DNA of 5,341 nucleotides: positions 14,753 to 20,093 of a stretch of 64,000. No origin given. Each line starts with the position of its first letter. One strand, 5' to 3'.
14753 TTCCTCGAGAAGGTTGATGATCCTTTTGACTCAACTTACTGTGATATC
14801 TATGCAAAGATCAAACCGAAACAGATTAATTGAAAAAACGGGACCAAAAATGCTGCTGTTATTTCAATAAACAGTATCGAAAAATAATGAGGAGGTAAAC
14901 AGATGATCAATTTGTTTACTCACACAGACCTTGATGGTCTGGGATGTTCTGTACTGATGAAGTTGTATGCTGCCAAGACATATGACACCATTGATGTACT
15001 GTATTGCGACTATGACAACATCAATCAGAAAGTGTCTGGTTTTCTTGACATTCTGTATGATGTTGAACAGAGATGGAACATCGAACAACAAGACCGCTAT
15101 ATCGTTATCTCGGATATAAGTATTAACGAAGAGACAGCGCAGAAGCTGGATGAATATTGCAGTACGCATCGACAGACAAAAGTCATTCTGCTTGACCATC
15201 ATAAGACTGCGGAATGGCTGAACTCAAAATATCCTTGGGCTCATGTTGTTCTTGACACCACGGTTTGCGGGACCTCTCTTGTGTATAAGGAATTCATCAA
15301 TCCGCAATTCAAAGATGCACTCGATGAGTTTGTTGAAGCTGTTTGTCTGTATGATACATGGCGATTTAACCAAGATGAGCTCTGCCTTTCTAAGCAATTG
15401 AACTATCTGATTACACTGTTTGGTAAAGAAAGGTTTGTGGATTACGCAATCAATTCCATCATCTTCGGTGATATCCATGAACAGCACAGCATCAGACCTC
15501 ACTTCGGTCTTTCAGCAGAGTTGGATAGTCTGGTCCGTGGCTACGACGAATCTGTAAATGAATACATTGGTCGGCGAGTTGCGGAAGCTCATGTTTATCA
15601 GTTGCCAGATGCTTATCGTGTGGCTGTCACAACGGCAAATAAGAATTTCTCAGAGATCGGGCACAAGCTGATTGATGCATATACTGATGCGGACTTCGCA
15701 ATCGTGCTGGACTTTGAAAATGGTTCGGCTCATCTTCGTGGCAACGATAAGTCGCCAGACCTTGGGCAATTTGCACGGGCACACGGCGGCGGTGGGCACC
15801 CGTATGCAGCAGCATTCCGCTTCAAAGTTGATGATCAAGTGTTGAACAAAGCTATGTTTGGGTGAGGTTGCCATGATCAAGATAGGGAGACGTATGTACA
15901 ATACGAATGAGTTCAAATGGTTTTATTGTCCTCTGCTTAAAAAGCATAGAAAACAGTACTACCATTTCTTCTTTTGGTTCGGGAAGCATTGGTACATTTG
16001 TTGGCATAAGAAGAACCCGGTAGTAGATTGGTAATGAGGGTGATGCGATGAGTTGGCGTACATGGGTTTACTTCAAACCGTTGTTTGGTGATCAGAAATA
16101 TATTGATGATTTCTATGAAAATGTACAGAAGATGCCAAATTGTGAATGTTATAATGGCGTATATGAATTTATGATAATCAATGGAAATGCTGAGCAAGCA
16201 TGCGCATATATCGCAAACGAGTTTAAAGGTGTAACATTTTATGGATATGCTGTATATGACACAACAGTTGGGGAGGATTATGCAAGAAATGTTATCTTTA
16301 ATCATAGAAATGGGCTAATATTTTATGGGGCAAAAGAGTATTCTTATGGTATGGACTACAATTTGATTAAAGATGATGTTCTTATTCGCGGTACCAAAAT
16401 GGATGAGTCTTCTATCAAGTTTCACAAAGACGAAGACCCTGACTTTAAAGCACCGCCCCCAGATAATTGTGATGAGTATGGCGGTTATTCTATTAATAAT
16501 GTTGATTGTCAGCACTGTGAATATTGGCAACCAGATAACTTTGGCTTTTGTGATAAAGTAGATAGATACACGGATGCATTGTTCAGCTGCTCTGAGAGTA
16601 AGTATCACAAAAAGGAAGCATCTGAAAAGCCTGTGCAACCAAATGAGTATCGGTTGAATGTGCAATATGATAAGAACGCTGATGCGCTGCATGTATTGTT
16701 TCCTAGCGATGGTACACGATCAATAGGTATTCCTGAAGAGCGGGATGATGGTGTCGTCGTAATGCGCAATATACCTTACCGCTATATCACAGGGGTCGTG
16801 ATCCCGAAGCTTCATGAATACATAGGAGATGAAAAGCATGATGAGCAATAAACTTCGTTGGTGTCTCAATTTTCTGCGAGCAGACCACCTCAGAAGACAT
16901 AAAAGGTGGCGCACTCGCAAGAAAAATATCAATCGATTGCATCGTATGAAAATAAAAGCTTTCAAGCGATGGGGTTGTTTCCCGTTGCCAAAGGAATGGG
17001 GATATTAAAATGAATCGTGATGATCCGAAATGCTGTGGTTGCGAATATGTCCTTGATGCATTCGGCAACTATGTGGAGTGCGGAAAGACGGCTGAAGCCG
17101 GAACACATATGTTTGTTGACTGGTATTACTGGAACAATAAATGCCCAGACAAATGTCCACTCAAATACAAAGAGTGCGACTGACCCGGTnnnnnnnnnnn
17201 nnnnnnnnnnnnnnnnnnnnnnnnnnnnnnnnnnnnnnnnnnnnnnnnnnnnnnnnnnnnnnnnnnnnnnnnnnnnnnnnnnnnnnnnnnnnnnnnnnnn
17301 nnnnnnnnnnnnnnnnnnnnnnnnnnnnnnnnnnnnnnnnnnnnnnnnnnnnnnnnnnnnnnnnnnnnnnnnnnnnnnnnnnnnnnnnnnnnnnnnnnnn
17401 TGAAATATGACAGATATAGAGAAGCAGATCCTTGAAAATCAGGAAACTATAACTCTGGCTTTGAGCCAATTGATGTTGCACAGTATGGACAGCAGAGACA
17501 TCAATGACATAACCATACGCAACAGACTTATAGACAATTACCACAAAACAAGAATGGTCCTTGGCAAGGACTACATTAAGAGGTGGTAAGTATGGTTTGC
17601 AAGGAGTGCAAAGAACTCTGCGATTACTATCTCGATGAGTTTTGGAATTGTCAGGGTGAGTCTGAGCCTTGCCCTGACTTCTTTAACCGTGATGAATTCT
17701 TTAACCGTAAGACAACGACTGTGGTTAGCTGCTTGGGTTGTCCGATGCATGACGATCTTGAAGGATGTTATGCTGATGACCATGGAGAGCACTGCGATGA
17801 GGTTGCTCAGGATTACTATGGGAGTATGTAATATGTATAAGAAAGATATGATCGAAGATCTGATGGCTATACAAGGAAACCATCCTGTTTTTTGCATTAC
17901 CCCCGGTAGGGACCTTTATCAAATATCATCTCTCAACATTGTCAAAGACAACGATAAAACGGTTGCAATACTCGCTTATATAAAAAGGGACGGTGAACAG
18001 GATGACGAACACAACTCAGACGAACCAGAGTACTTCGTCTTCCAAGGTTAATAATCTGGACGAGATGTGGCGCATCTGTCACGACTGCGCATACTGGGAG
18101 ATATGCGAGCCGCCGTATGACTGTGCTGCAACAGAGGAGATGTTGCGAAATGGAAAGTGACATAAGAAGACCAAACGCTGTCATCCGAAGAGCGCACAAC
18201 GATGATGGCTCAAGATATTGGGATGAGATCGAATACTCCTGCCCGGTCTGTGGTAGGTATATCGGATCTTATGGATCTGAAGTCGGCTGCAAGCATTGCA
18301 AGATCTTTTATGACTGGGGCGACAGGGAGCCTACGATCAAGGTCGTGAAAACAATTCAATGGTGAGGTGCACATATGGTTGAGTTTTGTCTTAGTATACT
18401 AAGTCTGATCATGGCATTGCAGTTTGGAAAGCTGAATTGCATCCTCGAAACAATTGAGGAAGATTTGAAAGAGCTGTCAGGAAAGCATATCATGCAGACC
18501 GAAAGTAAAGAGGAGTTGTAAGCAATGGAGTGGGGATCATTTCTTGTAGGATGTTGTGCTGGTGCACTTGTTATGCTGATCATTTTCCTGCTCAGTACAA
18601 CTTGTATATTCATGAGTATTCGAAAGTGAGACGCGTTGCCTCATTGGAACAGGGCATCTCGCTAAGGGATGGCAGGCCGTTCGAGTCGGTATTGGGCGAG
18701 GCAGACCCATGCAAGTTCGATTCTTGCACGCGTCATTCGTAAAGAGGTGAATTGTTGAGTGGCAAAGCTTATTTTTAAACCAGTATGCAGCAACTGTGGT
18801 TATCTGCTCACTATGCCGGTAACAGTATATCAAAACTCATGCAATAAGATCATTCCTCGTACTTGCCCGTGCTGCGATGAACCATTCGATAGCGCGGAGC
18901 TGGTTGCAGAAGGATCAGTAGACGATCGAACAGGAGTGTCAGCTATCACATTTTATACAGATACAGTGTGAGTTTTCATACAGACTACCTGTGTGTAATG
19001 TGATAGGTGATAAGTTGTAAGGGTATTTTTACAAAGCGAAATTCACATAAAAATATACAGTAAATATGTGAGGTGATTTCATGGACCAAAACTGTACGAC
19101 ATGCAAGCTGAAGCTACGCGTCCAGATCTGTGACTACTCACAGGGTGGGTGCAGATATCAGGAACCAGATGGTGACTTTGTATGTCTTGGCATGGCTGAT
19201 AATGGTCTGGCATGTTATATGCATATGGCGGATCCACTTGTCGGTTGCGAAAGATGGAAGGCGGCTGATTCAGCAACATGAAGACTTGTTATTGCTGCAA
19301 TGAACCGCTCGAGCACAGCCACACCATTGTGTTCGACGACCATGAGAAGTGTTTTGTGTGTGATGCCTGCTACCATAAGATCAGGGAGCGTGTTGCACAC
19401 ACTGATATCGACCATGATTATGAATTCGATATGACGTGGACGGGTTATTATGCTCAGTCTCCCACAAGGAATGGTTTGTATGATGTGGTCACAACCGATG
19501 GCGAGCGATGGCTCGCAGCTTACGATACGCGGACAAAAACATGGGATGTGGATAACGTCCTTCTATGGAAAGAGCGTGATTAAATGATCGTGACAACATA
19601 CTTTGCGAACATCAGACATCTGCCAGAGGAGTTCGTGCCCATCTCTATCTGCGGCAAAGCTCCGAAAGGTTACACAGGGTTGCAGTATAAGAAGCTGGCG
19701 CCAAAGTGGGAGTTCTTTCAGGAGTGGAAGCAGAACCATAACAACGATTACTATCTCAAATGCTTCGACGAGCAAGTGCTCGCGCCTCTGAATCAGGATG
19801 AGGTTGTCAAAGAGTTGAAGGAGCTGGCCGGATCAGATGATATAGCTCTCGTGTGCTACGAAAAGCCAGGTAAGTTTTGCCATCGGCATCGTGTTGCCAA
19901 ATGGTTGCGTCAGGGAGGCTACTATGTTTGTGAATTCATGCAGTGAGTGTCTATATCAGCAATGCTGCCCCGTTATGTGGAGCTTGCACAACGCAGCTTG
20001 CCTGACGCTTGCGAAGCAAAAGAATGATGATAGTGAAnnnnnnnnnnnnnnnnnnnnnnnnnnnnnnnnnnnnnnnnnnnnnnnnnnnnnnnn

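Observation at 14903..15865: Phage-encoded DHH-DHHA1 phosphoesterase (nanoRNase/c-di-NMP phosphodiesterase-like)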

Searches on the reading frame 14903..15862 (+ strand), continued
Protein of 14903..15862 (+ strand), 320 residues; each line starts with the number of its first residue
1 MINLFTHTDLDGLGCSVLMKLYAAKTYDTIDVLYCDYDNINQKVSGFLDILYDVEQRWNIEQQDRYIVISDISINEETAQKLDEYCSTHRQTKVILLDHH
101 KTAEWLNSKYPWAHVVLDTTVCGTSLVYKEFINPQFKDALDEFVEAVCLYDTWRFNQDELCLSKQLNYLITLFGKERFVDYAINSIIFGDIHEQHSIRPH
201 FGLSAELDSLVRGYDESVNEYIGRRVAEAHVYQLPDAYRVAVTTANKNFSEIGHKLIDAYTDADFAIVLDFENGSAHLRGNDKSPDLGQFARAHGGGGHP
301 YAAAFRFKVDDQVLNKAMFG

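Call 73: get_annotated_region(hit=H10, flank=5000)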
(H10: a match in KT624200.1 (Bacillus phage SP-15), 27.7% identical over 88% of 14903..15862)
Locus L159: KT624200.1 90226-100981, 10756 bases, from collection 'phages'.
description: Bacillus phage SP-15, complete genome.
organism: Bacillus phage SP-15 (NCBI taxid 1792032)
taxonomy: Viruses; Duplodnaviria; Heunggongvirae; Uroviricota; Caudoviricetes; Thornevirus; Thornevirus SP15
host: Bacillus subtilis W-23-S(r); Bacillus licheniformis ATCC 9945a; source: soil sample; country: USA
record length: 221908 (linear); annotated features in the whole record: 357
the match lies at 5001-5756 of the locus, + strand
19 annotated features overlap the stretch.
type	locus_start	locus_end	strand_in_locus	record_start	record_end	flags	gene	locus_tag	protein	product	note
CDS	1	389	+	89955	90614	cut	-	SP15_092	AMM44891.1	nudix hydrolase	similar to NP_389622.1 hypothetical protein BSU17400 [Bacillus subtilis subsp. subtilis str. 168]; Pfam-B_1339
CDS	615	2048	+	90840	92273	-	-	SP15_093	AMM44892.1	hypothetical protein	-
CDS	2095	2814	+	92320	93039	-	-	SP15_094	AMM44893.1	RecA protein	similar to BAK53007.1 RecA protein [Bacillus phage SP10]; Pfam PF00154.15 RecA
CDS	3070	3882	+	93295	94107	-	-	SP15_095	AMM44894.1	hypothetical protein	-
regulatory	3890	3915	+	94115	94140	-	-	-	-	terminator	rho-independent terminator; discovered using ARNold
CDS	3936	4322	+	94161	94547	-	-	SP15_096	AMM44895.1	hypothetical protein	similar to YP_001429705.1 hypothetical protein 0305phi8-36p214 [Bacillus phage 0305phi8-36]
CDS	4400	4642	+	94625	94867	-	-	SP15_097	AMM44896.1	hypothetical protein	-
CDS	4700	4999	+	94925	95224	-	-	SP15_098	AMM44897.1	hypothetical protein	-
CDS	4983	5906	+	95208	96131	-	-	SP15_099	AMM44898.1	phosphohydrolase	similar to YP_003497055.1 hypothetical protein DEFDS_1844 [Deferribacter desulfuricans SSM1]; PSI-BLAST: YP_418158.1 ...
regulatory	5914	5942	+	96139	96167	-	-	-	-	terminator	rho-independent terminator; discovered using ARNold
CDS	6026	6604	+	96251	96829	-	-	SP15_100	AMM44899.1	uracil-DNA glycosylase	similar to YP_002533702.1 Phage SPO1 DNA polymerase-related protein [Thermotoga neapolitana DSM 4359]; Pfam PF03167.13 ...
CDS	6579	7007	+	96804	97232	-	-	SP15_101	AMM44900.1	thiol-disulfide isomerase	similar to YP_003972861.1 thiol-disulfide isomerase [Bacillus atrophaeus 1942]; Pfam PF00578.15 AhpC-TSA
regulatory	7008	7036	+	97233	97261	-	-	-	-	terminator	rho-independent terminator; discovered using ARNold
CDS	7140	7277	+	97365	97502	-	-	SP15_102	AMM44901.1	hypothetical protein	-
CDS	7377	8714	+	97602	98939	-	-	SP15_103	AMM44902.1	endonuclease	similar to XP_002290428.1 predicted protein [Thalassiosira pseudonana CCMP1335]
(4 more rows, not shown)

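Call 82: search_dna_similar(query=window:14903-15862:+, collection=plasmids, mode=protein, max_rows=30, max_evalue=0.001)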
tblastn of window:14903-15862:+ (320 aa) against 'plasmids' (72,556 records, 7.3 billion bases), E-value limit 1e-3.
Records with a match: 30; places in all: 30; records where one place covers at least 80% of the query: 29.
Best place of each record, by identity: <60% 30.
By first word of the organism name: Bacillus 15; Clostridium 6; Clostridioides 3; Paenibacillus 3; Cytobacillus 1; Pontibacillus 1; Ruminococcus 1.
By predicted mobility (MOB-suite, as given by PLSDB): non-mobilizable 29; mobilizable 1.
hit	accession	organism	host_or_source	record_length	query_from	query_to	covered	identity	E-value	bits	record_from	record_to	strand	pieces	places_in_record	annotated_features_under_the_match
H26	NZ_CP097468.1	Bacillus velezensis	-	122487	2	289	90%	31.6%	8e-29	124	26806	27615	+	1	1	DHH family phosphoesterase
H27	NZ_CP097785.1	Bacillus velezensis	Cell culture,Rizosphere soil sample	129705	2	279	87%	32.2%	6e-26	115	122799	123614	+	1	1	DHHA1 domain-containing protein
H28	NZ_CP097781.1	Bacillus velezensis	Cell culture,Rizosphere soil sample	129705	2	279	87%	32.2%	6e-26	115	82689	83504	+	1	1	DHHA1 domain-containing protein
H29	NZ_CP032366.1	Bacillus wiedmannii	Alvinocaris longirostris,gills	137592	2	289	90%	30.9%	2e-21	102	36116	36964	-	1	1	hypothetical protein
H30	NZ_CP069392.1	Bacillus velezensis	cell culture,saltpan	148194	2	289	90%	30.8%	1e-24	111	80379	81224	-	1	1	hypothetical protein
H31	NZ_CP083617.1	Clostridioides difficile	-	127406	1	272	85%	31.6%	2e-22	105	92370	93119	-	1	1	DHH family phosphoesterase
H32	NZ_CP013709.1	Clostridium botulinum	Microbial isolate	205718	2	289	90%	29.2%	1e-25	114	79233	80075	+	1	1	hypothetical protein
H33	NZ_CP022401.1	Clostridium botulinum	soil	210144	2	289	90%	29.2%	1e-25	114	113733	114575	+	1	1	hypothetical protein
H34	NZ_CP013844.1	Clostridium botulinum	Microbial isolate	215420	2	289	90%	29.2%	1e-25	114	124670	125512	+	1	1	hypothetical protein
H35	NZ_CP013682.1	Clostridium botulinum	Microbial isolate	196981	2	289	90%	28.9%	5e-26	115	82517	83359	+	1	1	hypothetical protein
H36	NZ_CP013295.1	Clostridium botulinum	Microbial isolate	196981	2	289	90%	28.9%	2e-25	113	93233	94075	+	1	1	hypothetical protein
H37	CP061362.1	Clostridioides sp. ES-W-0016-02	water,pond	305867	4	289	89%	28.8%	7e-16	86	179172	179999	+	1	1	radical SAM protein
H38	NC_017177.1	Clostridioides difficile BI1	Homo sapiens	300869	4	289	89%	28.2%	3e-12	75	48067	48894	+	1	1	radical SAM protein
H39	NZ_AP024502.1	Bacillus velezensis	-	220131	2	279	87%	29.0%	9e-20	97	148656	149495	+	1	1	DHHA1 domain-containing protein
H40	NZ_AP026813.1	Clostridium tetani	soil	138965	2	275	86%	29.3%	2e-27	119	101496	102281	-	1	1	DHHA1 domain-containing protein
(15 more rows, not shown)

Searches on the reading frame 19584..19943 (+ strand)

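Call 11: search_protein_families(library=phrogs, proteins=[window:19584-19943:+], max_evalue=0.001)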
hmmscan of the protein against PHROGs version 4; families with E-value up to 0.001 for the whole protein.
window:19584-19943:+ (120 aa): 3 families
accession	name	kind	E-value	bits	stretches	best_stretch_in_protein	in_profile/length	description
phrog_2450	-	unknown function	9.5e-32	111.9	1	2-118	40-160/346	-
phrog_22076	-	unknown function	9.3e-06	26.9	1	72-110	29-67/83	-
phrog_10021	-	unknown function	6.3e-05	24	1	85-106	2-23/43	-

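Call 12: search_protein_families(library=pfam, proteins=[window:19584-19943:+], max_evalue=0.01)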
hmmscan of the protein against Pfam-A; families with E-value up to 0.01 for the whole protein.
window:19584-19943:+ (120 aa): 2 families
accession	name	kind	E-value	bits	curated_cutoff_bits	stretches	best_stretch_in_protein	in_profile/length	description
PF22751.1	DUF488-N3a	-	2.2e-14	54.2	27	1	28-110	32-116/118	Active DUF488-N3 subclade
PF04343.18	DUF488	-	1.6e-06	29.2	22.2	1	35-108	50-121/121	Domain of unknown function DUF488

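Call 61: search_protein_families(library=padloc, proteins=[window:19584-19943:+], max_evalue=0.01)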
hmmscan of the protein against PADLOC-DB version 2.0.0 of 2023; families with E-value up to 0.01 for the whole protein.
window:19584-19943:+ (120 aa): 2 families
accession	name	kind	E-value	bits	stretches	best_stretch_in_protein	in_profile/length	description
PDLC04505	PDC-M19A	-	1.9e-07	28.8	1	59-110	233-283/294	-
PDLC04658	PDC-M45C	-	4.8e-06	24.4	1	35-110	63-134/145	-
